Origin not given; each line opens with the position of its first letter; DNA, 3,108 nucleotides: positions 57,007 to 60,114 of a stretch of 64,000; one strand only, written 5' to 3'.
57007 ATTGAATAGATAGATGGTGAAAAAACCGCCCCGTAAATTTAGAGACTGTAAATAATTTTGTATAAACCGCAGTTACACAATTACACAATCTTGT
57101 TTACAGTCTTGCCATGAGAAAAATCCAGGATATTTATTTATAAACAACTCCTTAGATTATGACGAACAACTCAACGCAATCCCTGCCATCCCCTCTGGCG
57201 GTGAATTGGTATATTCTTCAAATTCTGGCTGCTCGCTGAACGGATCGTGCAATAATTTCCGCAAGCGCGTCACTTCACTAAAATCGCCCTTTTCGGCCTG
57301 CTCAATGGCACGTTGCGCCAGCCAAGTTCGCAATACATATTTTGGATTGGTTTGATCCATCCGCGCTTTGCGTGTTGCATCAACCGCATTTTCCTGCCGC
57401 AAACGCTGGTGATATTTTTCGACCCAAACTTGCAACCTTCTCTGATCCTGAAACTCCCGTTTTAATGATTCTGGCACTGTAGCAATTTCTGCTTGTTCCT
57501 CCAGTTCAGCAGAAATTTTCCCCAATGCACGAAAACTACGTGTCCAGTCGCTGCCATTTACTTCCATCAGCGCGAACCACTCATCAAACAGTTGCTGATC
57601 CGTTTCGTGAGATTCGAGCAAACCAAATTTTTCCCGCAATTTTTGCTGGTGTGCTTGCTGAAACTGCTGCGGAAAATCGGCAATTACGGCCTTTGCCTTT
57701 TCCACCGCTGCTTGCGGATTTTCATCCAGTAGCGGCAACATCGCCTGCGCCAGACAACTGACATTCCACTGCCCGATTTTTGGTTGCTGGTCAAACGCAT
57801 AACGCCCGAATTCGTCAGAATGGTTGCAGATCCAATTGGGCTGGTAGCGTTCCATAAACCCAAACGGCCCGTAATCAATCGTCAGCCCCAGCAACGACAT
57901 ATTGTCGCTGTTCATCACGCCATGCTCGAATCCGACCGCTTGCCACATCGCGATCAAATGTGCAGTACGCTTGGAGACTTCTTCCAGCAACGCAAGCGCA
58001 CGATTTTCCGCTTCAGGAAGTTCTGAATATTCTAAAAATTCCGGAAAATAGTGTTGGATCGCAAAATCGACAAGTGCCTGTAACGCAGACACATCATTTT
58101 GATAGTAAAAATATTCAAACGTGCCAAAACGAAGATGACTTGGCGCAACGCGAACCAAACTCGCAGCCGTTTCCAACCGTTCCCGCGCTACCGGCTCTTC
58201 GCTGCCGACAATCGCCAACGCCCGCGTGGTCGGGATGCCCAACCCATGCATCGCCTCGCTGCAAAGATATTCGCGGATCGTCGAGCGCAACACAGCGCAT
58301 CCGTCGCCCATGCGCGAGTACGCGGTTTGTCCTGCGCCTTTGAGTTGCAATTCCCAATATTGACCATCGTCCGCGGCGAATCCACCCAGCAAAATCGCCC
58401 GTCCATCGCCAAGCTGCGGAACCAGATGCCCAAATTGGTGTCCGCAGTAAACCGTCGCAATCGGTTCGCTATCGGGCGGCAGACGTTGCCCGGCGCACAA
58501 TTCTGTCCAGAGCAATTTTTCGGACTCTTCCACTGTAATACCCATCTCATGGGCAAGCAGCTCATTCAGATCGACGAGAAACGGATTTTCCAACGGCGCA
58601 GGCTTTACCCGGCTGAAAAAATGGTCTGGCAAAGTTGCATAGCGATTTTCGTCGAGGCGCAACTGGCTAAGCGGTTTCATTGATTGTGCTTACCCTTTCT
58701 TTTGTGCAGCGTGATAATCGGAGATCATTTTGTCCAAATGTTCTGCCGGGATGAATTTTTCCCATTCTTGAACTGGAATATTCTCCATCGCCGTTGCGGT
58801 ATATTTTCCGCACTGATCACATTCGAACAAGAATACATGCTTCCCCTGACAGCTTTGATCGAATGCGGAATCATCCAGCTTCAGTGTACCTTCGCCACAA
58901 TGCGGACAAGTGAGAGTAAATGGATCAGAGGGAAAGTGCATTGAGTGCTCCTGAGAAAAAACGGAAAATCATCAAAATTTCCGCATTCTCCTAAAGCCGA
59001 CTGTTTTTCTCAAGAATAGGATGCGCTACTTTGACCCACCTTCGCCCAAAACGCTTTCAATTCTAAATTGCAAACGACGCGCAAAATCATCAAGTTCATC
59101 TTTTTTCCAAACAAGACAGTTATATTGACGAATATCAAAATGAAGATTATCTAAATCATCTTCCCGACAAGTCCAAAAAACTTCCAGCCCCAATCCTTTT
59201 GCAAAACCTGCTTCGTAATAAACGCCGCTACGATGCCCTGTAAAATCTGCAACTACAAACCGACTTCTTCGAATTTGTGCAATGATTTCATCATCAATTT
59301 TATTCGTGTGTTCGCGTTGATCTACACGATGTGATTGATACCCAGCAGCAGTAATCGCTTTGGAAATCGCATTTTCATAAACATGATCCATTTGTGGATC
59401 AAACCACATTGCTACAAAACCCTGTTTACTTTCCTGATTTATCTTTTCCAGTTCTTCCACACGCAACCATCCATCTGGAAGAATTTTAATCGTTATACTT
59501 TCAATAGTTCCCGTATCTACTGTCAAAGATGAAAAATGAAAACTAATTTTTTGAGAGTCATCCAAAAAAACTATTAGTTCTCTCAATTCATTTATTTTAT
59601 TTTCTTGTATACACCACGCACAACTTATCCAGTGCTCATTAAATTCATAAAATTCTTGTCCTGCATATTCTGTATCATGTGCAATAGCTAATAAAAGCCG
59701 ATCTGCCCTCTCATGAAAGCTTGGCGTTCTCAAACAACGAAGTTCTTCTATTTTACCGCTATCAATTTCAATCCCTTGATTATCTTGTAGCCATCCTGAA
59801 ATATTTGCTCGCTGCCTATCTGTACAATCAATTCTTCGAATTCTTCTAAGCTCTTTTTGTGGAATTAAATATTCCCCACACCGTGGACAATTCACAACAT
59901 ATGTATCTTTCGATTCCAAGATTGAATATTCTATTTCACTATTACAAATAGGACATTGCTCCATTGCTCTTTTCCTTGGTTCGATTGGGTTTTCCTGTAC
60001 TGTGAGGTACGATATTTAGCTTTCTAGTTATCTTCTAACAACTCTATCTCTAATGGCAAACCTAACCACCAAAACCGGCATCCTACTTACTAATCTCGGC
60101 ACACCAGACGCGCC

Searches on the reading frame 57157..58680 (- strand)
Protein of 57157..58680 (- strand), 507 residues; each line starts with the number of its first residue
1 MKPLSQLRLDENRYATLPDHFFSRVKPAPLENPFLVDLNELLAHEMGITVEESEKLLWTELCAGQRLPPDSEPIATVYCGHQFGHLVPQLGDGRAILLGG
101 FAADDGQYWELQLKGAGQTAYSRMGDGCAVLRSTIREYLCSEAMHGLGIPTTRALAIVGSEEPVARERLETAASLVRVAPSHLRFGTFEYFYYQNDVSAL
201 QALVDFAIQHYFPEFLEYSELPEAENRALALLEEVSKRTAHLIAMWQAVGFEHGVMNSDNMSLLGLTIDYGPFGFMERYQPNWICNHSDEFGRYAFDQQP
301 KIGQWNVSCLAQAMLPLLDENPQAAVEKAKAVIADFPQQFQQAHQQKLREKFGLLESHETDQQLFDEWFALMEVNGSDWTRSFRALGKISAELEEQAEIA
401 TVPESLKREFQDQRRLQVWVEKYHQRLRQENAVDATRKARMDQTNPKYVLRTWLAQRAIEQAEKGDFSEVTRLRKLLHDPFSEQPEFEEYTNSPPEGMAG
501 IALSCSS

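Call 41: find_related_loci(query=window:57157-58680:-, collection=genome_contigs, flank=10000)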
Query window:57157-58680:- (507 aa) in genome_contigs; peptide patterns used: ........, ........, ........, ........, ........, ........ (x = any residue, [..] = any of these).
37 stretches matched a pattern; 6 encode a relative of the query (tblastn E <= 1e-3); 6 distinct loci.
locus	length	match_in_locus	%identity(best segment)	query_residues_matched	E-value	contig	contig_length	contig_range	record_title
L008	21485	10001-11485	49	1-507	4e-155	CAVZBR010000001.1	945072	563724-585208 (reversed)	MAG: uncultured Gammaproteobacteria bacterium isolate MFD01721.bin.1.74 genome assembly, contig: contig_12325, whole gen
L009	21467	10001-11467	49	1-501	2e-149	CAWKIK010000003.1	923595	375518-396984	MAG: uncultured Gammaproteobacteria bacterium isolate MFD01721.bin.1.106 genome assembly, contig: contig_24551, whole ge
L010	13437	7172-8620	48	13-507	1e-145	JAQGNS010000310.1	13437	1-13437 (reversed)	MAG: Nevskia sp. isolate RYN_593 scaffold_2236572, whole genome shotgun sequence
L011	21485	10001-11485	49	1-507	2e-153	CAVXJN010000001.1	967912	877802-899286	MAG: uncultured Gammaproteobacteria bacterium isolate MFD05684.bin.1.125 genome assembly, contig: contig_16738, whole ge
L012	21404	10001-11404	48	11-496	2e-144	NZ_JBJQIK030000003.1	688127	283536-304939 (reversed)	Massilia sp. SM-13 contig-100_2, whole genome shotgun sequence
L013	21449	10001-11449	49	13-507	2e-151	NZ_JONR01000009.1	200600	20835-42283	Nevskia soli DSM 19509 BP26DRAFT_scaffold00007.7_C, whole genome shotgun sequence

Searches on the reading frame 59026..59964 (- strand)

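Call 75: search_protein_families(library=pfam, proteins=[window:59026-59964:-], max_evalue=0.001)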
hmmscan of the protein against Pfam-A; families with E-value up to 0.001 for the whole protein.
window:59026-59964:- (312 aa): 1 family
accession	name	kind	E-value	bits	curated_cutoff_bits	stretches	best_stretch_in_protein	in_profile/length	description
PF05014.21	Nuc_deoxyrib_tr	-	9.4e-05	23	28.8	1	212-268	42-99/117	Nucleoside 2-deoxyribosyltransferase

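Call 103: search_protein_families(library=padloc, proteins=[window:59026-59964:-], max_evalue=0.1)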
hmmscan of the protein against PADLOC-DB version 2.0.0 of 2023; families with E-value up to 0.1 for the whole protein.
window:59026-59964:- (312 aa): 1 family
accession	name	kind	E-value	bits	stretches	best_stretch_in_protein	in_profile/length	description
PDLC00733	Effector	-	2.3e-13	47.7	1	206-292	274-360/388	TIR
